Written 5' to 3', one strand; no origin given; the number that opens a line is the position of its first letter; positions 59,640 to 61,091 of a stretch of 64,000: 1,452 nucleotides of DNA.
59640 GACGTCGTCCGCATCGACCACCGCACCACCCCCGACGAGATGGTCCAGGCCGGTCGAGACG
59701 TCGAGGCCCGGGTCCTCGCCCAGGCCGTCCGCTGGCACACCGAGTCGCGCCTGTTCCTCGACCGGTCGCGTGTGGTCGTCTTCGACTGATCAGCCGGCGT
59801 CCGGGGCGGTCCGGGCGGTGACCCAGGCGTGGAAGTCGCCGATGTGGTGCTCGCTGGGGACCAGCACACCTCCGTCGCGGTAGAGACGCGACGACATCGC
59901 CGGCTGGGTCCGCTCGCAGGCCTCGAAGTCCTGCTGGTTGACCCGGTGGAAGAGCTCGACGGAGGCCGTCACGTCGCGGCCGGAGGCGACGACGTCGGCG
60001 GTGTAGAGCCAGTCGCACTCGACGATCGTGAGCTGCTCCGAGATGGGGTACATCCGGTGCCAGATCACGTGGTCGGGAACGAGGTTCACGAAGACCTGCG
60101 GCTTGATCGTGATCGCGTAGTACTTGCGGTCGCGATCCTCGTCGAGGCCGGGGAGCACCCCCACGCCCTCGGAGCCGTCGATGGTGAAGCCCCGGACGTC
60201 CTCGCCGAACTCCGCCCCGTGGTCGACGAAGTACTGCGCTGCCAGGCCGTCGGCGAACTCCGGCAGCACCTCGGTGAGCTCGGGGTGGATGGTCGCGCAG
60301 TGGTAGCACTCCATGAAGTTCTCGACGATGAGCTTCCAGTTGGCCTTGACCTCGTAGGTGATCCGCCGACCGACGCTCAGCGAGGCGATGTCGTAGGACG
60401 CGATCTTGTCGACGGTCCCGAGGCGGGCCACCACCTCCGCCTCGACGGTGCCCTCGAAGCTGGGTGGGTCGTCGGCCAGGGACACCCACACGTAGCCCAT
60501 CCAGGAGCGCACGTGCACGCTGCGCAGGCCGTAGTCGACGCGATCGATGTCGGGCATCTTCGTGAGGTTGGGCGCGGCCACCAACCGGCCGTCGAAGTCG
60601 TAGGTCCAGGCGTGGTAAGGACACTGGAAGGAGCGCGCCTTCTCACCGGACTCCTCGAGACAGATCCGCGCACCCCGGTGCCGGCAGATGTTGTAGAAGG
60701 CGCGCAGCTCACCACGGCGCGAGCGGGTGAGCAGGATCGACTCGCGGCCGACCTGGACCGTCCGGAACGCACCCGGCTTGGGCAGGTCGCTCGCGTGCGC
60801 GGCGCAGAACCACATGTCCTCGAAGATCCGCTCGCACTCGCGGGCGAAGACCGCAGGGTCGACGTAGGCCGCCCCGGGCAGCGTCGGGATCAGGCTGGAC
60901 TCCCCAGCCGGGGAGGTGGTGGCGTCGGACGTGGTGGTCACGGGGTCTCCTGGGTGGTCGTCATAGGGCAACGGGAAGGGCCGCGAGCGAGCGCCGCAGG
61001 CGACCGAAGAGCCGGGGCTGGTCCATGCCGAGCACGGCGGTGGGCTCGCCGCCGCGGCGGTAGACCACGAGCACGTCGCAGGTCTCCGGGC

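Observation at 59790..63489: Three-component Rieske oxygenase of the quaternary-amine (CMO/GbcA-like) class with its own IclR regulator, placed beside a choline-to-glycine pathway that lacks a betaine demethylase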

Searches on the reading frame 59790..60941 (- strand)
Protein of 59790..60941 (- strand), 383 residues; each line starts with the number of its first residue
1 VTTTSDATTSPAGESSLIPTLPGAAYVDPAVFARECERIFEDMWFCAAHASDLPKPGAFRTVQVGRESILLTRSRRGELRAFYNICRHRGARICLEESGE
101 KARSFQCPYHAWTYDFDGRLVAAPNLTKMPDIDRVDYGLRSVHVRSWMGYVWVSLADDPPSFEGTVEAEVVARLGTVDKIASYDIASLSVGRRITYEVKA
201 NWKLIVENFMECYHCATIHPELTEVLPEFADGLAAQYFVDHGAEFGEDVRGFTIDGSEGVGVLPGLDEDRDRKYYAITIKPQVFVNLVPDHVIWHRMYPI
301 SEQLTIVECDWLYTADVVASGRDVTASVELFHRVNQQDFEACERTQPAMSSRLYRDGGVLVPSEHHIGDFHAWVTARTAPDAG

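Call 3: search_protein_families(library=pfam, proteins=[window:59790-60941:-])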
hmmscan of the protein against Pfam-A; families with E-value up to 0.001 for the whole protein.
window:59790-60941:- (383 aa): 2 families
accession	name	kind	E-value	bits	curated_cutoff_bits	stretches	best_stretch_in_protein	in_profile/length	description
PF00848.25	Ring_hydroxyl_A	-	4.2e-46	157.9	24.9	1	187-377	3-205/208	Ring hydroxylating alpha subunit (catalytic domain)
PF00355.32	Rieske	-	1.3e-20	73.5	20.3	1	44-129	2-84/88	Rieske [2Fe-2S] domain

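Call 4: search_protein_families(library=ncbifam, proteins=[window:59790-60941:-])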
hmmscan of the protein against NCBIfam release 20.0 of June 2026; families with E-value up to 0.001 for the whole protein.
window:59790-60941:- (383 aa): 7 families
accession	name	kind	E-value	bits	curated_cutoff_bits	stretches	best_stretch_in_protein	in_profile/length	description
NF058607.1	GlBtMonoOxGbcA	equivalog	2.1e-66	224.1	670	2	20-232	32-235/420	glycine betaine monooxygenase oxygenase subunit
TIGR03228.1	anthran_1_2_A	equivalog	9.9e-34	116.8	671.9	1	26-220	21-214/438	anthranilate 1,2-dioxygenase large subunit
NF042946.1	3PPDioc_HcaE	equivalog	1e-30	107.2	830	1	24-226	19-221/450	3-phenylpropionate/cinnamic acid dioxygenase subunit alpha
TIGR03229.1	benzo_1_2_benA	equivalog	2.1e-30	106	780.95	1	25-220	20-216/433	benzoate 1,2-dioxygenase large subunit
NF041684.1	ant_diox_AndAc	equivalog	2.4e-30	105.4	750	1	23-219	25-222/418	anthranilate 1,2-dioxygenase large subunit AndAc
NF052579.1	BetMthstMoxSdmAMthl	equivalog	5.2e-08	32.2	600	1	43-214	17-174/351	4beta-methylsterol monooxygenase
TIGR01416.1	Rieske_proteo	equivalog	0.0003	20.8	97.4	0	72-125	102-156/176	ubiquinol-cytochrome c reductase iron-sulfur subunit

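Call 6: find_encoding_contigs(protein=window:59790-60941:-, flank=10000, max_places=6)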
Protein window:59790-60941:- (383 aa): no gene with exactly this product is on record in the collection.

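Call 7: search_solved_structures(query=window:59790-60941:-, max_evalue=0.00001, show_alignments=2)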
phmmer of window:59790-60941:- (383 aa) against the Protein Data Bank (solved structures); distinct sequences matched with E-value up to 0.00001: 42.
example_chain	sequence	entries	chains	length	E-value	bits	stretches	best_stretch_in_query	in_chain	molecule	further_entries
3vca_A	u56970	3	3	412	1.8e-50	175.3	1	24-227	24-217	Ring-hydroxylating dioxygenase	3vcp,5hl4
4qup_A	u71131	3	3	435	2.3e-50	174.9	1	24-227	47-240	Monoxygenase; demethylase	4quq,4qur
3n0q_A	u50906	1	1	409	1.7e-47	165.4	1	21-228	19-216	Putative aromatic-ring hydroxylating dioxygenase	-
6y8j_A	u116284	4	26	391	4.3e-40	141.1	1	20-365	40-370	Carnitine monooxygenase oxygenase subunit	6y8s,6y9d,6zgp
6y9c_A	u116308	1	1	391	7.6e-39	137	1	20-365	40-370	Carnitine monooxygenase oxygenase subunit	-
1uli_A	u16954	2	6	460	1.4e-31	113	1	24-233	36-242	biphenyl dioxygenase large subunit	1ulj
2ckf_A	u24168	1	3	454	1.8e-27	99.5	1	25-222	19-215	RING-HYDROXYLATING DIOXYGENASE ALPHA SUBUNIT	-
2gbw_A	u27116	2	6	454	2.9e-27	98.8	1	25-236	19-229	Biphenyl 2,3-Dioxygenase Alpha Subunit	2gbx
2b1x_A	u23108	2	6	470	1.3e-26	96.7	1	20-225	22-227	naphthalene dioxygenase large subunit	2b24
8k0a_A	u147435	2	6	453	1.5e-26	96.4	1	24-232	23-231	3-phenylpropionate/cinnamic acid dioxygenase subunit alpha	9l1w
7vju_A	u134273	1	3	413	4.2e-26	95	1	21-223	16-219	Rieske (2Fe-2S) domain protein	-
9vdb_A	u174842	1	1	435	1.1e-25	93.6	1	21-165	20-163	Ring hydroxylating dioxygenase, alpha subunit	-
7q04_D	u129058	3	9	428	1.2e-25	93.6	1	21-223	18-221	Terephthalate 1,2-dioxygenase, terminal oxygenase component subunit alpha 2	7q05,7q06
9o71_A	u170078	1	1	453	1.7e-25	93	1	26-220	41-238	Phenylpropionate dioxygenase-like ring-hydroxylating dioxygenase large terminal subunit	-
9jp5_A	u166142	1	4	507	2e-25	92.8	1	20-225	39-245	Phthalate 3,4-dioxygenase alpha subunit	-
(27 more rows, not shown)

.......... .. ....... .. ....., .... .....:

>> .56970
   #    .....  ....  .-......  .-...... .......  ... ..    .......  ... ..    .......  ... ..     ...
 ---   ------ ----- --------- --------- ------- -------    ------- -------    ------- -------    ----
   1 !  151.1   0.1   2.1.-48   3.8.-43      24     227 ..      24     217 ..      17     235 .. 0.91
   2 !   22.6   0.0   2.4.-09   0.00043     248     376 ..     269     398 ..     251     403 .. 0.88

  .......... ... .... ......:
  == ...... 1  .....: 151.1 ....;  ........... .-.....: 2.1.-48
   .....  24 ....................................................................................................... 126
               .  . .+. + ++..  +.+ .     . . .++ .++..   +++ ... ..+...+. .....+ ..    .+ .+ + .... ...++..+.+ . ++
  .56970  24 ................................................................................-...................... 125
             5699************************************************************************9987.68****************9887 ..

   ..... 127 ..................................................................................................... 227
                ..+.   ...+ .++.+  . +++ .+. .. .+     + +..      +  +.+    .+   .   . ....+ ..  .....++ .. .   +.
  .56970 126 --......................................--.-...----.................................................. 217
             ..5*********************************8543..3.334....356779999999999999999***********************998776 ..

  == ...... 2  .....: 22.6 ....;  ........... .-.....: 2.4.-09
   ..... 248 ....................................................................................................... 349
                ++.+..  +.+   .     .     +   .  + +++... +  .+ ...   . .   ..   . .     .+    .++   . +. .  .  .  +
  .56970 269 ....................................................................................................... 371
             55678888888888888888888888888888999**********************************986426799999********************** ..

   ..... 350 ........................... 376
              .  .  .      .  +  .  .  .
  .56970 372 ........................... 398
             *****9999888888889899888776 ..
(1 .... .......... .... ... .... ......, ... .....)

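Call 9: find_homologous_proteins(query=window:59790-60941:-, max_evalue=1e-10)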
Query window:59790-60941:- (383 aa): 7956 proteins with E <= 1e-10 among 8000 candidates; the best 120 are listed.
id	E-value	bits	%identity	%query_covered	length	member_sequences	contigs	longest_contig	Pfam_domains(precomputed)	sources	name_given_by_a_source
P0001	1.0e-251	853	95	96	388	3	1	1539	PF00355.33,PF00848.26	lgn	-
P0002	1.1e-219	747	82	99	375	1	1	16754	PF00355.33,PF00848.26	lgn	-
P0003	1.9e-219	746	81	99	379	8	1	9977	PF00355.33,PF00848.26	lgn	-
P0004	5.5e-219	745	81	99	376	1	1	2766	PF00355.33,PF00848.26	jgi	jgi:Rieske 2Fe-2S family protein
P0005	5.6e-219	745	82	98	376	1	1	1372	PF00355.33,PF00848.26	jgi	jgi:Rieske 2Fe-2S family protein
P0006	7.8e-219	744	81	100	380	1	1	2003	PF00355.33,PF00848.26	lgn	-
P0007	2.8e-218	743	81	99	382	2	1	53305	PF00355.33,PF00848.26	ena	-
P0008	1.1e-216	737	82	99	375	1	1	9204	PF00355.33,PF00848.26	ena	-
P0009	2.2e-216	736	82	98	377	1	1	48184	PF00355.33,PF00848.26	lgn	-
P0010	5.1e-214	729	81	97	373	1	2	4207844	PF00355.33,PF00848.26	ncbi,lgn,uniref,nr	ncbi:aromatic ring-hydroxylating oxygenase subunit alpha [Nocardioides dongkuii]|uniref:aromatic rin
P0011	3.3e-211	719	77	99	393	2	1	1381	PF00355.33,PF00848.26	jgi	jgi:Rieske 2Fe-2S family protein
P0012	7.4e-197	672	74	99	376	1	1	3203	PF00355.33,PF00848.26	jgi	jgi:glycine betaine catabolism A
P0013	9.5e-197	672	73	99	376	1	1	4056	PF00355.33,PF00848.26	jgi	jgi:glycine betaine catabolism A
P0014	3.6e-196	670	74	97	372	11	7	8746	PF00355.33,PF00848.26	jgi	jgi:glycine betaine catabolism A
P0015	2.5e-195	667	73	98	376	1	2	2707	PF00355.33,PF00848.26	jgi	jgi:Rieske 2Fe-2S family protein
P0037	2.1e-193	661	73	98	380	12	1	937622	PF00355.33,PF00848.26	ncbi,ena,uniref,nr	ncbi:aromatic ring-hydroxylating dioxygenase subunit alpha [Terrabacter sp. MAHUQ-38]|uniref:aromati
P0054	2.0e-192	657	75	95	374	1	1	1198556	PF00355.33,PF00848.26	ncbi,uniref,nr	ncbi:aromatic ring-hydroxylating dioxygenase subunit alpha [Tsukamurella sp. 1534]|uniref:aromatic r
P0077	1.3e-191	655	72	96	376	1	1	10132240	PF00355.33,PF00848.26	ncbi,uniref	ncbi:aromatic ring-hydroxylating oxygenase subunit alpha [Lentzea sp. HUAS TT2]|uniref:aromatic ring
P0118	6.8e-190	649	73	96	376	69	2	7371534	PF00355.33,PF00848.26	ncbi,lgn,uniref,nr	ncbi:aromatic ring-hydroxylating dioxygenase subunit alpha [Microbispora sp. NBC_01189]|uniref:aroma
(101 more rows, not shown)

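Call 15: find_encoding_contigs(protein=P0010, flank=10000, max_places=2)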
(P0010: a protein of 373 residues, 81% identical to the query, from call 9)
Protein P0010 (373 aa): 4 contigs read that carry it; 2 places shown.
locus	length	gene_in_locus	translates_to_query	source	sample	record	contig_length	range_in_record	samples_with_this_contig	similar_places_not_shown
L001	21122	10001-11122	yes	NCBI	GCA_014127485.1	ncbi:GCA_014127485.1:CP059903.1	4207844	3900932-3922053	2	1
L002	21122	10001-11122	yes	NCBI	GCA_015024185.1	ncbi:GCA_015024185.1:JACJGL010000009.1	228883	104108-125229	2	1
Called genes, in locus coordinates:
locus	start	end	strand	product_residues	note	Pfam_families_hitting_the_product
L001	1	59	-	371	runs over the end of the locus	-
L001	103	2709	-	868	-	PF02861:Clp_N, PF23569:NBD_SMAX1, PF00004:AAA, PF17871:AAA_lid_9, PF00004:AAA, PF07724:AAA_2, PF07728:AAA_5, PF10431:ClpB_D2-small, +8 more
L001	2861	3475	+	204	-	PF00174:Oxidored_molyb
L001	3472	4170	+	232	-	PF00970:FAD_binding_6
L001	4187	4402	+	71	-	-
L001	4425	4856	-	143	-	PF00376:MerR, PF13411:MerR_1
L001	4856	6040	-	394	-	PF00226:DnaJ, PF01556:DnaJ_C, PF00684:DnaJ_CXXCXGXG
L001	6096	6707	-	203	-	PF01025:GrpE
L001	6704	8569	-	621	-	PF00012:HSP70, PF06723:MreB_Mbl, PF00012:HSP70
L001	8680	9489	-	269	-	PF09339:HTH_IclR, PF13545:HTH_Crp_2 (faint), PF25213:HVO_A0261_N (weak), PF01614:IclR_C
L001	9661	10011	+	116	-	PF00355:Rieske, PF13806:Rieske_2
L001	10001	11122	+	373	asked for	PF00355:Rieske, PF00848:Ring_hydroxyl_A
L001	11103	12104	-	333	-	-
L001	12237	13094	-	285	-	PF00551:Formyl_trans_N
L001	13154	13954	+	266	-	PF01022:HTH_5 (weak), PF01047:MarR, PF09339:HTH_IclR, PF12802:MarR_2, PF13412:HTH_24 (weak), PF25213:HVO_A0261_N (weak), PF12840:HTH_20 (weak), PF01614:IclR_C, +2 more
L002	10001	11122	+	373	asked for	PF00355:Rieske, PF00848:Ring_hydroxyl_A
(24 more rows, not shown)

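Call 17: find_encoding_contigs(protein=P0037, flank=10000, max_places=1)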
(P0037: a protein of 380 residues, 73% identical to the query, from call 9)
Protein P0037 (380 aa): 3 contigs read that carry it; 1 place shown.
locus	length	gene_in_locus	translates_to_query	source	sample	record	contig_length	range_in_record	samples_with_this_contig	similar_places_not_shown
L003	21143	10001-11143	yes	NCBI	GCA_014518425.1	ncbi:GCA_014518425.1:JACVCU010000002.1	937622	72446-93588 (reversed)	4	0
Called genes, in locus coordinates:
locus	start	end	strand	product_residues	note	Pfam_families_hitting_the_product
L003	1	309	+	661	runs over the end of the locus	PF00528:BPD_transp_1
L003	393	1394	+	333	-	PF04069:OpuAC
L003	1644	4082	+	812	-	PF01266:DAO, PF16350:FAO_M, PF01571:GCV_T, PF08669:GCV_T_C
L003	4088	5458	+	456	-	PF03315:SDH_beta, PF03313:SDH_alpha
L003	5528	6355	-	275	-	PF12802:MarR_2 (weak), PF25213:HVO_A0261_N (weak), PF01047:MarR (weak), PF01978:TrmB (weak), PF09339:HTH_IclR, PF01614:IclR_C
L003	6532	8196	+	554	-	PF00732:GMC_oxred_N, PF05199:GMC_oxred_C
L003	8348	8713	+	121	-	PF00355:Rieske, PF13806:Rieske_2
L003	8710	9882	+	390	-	PF01266:DAO (faint), PF07992:Pyr_redox_2, PF00070:Pyr_redox, PF14759:Reductase_C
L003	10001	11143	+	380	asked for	PF00355:Rieske, PF00848:Ring_hydroxyl_A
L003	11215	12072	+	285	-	PF00763:THF_DHG_CYH, PF02882:THF_DHG_CYH_C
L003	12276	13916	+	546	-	PF02028:BCCT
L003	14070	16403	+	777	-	PF00384:Molybdopterin, PF01568:Molydop_binding (weak)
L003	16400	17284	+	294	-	PF02634:FdhD-NarQ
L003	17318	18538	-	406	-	PF25906:PucR-like_N, PF14361:RsbRD_N, PF13556:HTH_30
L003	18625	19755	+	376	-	PF00970:FAD_binding_6, PF00111:Fer2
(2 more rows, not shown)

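Call 18: find_encoding_contigs(protein=P0118, flank=10000, max_places=1)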
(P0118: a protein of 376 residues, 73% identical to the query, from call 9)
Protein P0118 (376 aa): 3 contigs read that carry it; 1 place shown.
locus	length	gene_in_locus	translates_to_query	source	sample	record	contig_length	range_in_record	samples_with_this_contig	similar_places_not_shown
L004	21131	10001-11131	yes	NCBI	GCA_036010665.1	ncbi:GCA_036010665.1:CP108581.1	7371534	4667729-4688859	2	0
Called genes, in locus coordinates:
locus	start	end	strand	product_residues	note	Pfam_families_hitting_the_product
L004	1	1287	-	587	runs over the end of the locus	PF00754:F5_F8_type_C, PF22633:F5_F8_type_C_2, PF00754:F5_F8_type_C, PF22633:F5_F8_type_C_2, PF16483:Glyco_hydro_64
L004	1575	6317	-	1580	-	PF07995:GSDH, PF00801:PKD, PF18911:PKD_4, PF03422:CBM_6, PF00652:Ricin_B_lectin, PF14200:RicinB_lectin_2, PF06283:ThuA, PF06439:3keto-disac_hyd, +2 more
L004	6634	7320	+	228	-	PF09844:DUF2071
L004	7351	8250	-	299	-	PF00657:Lipase_GDSL, PF13472:Lipase_GDSL_2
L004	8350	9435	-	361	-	PF00676:E1_dh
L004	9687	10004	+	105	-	PF00355:Rieske, PF13806:Rieske_2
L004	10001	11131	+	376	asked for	PF00355:Rieske, PF00848:Ring_hydroxyl_A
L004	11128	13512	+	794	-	PF00384:Molybdopterin, PF01568:Molydop_binding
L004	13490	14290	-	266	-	PF25213:HVO_A0261_N (weak), PF01047:MarR (weak), PF09339:HTH_IclR, PF12802:MarR_2 (weak), PF01614:IclR_C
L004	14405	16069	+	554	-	PF00732:GMC_oxred_N, PF01266:DAO (faint), PF13738:Pyr_redox_3 (faint), PF05199:GMC_oxred_C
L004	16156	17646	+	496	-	PF00171:Aldedh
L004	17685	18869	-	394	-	PF12323:HTH_OrfB_IS605 (weak), PF01385:OrfB_IS605, PF07282:Cas12f1-like_TNB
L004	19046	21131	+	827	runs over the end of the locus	PF00890:FAD_binding_2 (weak), PF01266:DAO, PF07992:Pyr_redox_2 (faint), PF16350:FAO_M, PF01571:GCV_T, PF08669:GCV_T_C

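Call 20: find_encoding_contigs(protein=P0054, flank=10000, max_places=1)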
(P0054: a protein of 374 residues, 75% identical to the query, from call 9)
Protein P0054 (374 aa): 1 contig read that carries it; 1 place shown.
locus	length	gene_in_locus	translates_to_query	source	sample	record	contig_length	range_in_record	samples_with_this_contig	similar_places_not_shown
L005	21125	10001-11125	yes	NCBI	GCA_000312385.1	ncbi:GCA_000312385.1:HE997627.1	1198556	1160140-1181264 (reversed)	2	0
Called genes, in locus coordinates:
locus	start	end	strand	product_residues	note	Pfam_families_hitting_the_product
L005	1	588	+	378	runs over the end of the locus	PF07730:HisKA_3, PF02518:HATPase_c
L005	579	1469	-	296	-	PF00126:HTH_1, PF03466:LysR_substrate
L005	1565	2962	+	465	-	PF01266:DAO, PF06039:Mqo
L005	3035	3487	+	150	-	PF05481:Myco_19_kDa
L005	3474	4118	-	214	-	PF12900:Pyridox_ox_2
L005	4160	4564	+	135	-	PF00392:GntR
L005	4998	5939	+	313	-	-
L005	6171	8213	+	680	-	PF00724:Oxidored_FMN, PF01946:Thi4 (faint), PF00070:Pyr_redox (faint), PF00890:FAD_binding_2 (weak), PF07992:Pyr_redox_2 (weak), PF13450:NAD_binding_8 (weak)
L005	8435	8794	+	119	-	PF00355:Rieske, PF13806:Rieske_2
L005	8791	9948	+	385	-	PF01266:DAO (faint), PF07992:Pyr_redox_2, PF13450:NAD_binding_8 (faint), PF00070:Pyr_redox, PF14759:Reductase_C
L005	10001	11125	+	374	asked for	PF00355:Rieske, PF00848:Ring_hydroxyl_A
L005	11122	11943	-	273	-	PF12802:MarR_2 (weak), PF25213:HVO_A0261_N (weak), PF01047:MarR (weak), PF01978:TrmB (weak), PF09339:HTH_IclR, PF01614:IclR_C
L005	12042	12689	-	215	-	PF04268:SoxG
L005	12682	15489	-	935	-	PF13510:Fer2_4, PF00890:FAD_binding_2 (weak), PF07992:Pyr_redox_2, PF12831:FAD_oxidored, PF13450:NAD_binding_8 (faint), PF17806:SO_alpha_A3, PF01571:GCV_T, PF08669:GCV_T_C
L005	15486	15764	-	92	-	PF04267:SoxD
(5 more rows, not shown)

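Call 21: find_encoding_contigs(protein=P0077, flank=10000, max_places=1)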
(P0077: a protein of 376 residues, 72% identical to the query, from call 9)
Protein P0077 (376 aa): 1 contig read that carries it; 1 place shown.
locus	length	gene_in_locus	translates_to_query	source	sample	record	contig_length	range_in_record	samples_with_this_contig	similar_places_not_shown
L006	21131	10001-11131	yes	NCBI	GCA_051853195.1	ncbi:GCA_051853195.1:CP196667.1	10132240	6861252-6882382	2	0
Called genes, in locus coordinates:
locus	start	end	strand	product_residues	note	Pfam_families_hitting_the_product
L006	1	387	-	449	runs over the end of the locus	-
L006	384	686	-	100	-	-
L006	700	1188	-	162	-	PF02575:YbaB_DNA_bd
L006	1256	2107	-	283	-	PF13653:GDPD_2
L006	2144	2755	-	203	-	PF00440:TetR_N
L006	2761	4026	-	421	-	PF00083:Sugar_tr, PF07690:MFS_1, PF06779:MFS_4, PF07690:MFS_1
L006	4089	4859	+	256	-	PF00106:adh_short, PF08659:KR, PF01370:Epimerase (weak), PF13561:adh_short_C2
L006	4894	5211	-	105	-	PF00355:Rieske, PF13806:Rieske_2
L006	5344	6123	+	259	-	PF01047:MarR (faint), PF09339:HTH_IclR, PF12802:MarR_2 (weak), PF01614:IclR_C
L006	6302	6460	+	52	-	-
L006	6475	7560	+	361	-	PF08240:ADH_N, PF16912:Glu_dehyd_C (weak), PF00107:ADH_zinc_N, PF13602:ADH_zinc_N_2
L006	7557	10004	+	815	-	PF01266:DAO, PF07992:Pyr_redox_2 (faint), PF16350:FAO_M, PF01571:GCV_T, PF08669:GCV_T_C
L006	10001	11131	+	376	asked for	PF00355:Rieske, PF00848:Ring_hydroxyl_A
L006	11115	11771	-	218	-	PF00392:GntR, PF07729:FCD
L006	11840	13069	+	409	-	PF01946:Thi4 (faint), PF01266:DAO, PF13450:NAD_binding_8 (weak)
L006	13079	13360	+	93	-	PF04267:SoxD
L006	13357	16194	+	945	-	PF13510:Fer2_4, PF01494:FAD_binding_3 (weak), PF03486:HI0933_like (weak), PF07992:Pyr_redox_2, PF12831:FAD_oxidored, PF17806:SO_alpha_A3, PF01571:GCV_T, PF08669:GCV_T_C, +3 more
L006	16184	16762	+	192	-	PF04268:SoxG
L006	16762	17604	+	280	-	PF00551:Formyl_trans_N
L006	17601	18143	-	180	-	PF13489:Methyltransf_23, PF13649:Methyltransf_25, PF13847:Methyltransf_31, PF08241:Methyltransf_11, PF08242:Methyltransf_12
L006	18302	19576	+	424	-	PF05977:MFS_3, PF07690:MFS_1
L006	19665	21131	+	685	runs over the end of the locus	PF02983:Pro_Al_protease (weak), PF00041:fn3, PF16893:fn3_2 (faint), PF10179:NDNF (faint), PF00041:fn3, PF01483:P_proprotein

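Call 23: find_related_loci(query=window:59790-60941:-, collection=genome_contigs, flank=10000)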
Query window:59790-60941:- (383 aa) in genome_contigs; peptide patterns used: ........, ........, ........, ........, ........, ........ (x = any residue, [..] = any of these).
600 stretches matched a pattern (row limit reached: there are more); 599 encode a relative of the query (tblastn E <= 1e-3); the best 80 are kept; 80 distinct loci.
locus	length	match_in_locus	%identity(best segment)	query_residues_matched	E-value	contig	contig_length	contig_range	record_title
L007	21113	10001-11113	73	9-383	0e+0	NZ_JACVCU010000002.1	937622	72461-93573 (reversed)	Terrabacter sp. MAHUQ-38 spades_K_17_127_2, whole genome shotgun sequence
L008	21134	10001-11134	72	2-379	0e+0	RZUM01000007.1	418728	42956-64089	Gordonia sedimidis strain AMA120 NODE_7_length_418728_cov_1.01956, whole genome shotgun sequence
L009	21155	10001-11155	71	1-377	0e+0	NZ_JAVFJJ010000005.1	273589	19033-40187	Sinomonas sp. ASV322 Scaffold5, whole genome shotgun sequence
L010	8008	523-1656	72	2-379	0e+0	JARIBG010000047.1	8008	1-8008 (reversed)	MAG: Arthrobacter sp. isolate cluster2_bin.1 k127_1204553, whole genome shotgun sequence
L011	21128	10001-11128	71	5-380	0e+0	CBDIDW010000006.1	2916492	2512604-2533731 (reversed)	MAG: Nakamurella sp. isolate de4dd0cf-72c3-4e43-84a7-9bb450c024d3 genome assembly, contig: contig_6, whole genome shotgu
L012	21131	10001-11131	71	1-377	0e+0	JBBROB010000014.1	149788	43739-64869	MAG: Mycobacteriales bacterium isolate La1_metabat2.232 LA1C_B2.232_k141_3676622L_149788_cov_23.1469, whole genome shotg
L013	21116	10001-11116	72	8-379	0e+0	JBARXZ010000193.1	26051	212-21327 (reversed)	MAG: Mycobacterium sp. isolate MFD12220_ilm_asm_bin19 k127_82947, whole genome shotgun sequence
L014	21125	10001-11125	73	5-379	0e+0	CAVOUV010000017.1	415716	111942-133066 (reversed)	MAG: uncultured Actinomycetota bacterium isolate MFD10043.bin.2.45 genome assembly, contig: contig_3898, whole genome sh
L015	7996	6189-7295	72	9-377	0e+0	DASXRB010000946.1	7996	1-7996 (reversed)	MAG TPA_asm: Kribbellaceae bacterium isolate SMAG_U4628 k141_521239, whole genome shotgun sequence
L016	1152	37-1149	73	16-383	0e+0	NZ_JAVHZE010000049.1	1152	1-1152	Kocuria sabuli strain CPCC 205273 Scaffold92_1, whole genome shotgun sequence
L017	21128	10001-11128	72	4-379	0e+0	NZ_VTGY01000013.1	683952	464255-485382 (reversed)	Mycolicibacterium sp. CBMA 226 strain CBMA226 Contig13, whole genome shotgun sequence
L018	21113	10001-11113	72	9-379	0e+0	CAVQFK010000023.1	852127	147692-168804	MAG: uncultured Actinomycetota bacterium isolate MFD04212.bin.2.228 genome assembly, contig: contig_700, whole genome sh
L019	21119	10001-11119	72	7-379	0e+0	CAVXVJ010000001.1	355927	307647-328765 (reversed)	MAG: uncultured Actinomycetota bacterium isolate MFD04850.bin.2.158 genome assembly, contig: contig_10345, whole genome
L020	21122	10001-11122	71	3-379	0e+0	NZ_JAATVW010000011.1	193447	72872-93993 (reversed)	Planosporangium flavigriseum strain TBRC 198 11, whole genome shotgun sequence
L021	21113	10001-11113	73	7-377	0e+0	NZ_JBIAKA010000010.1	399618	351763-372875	Streptomyces sp. NPDC005374 NPDC005374_130_C4.ctg-0010, whole genome shotgun sequence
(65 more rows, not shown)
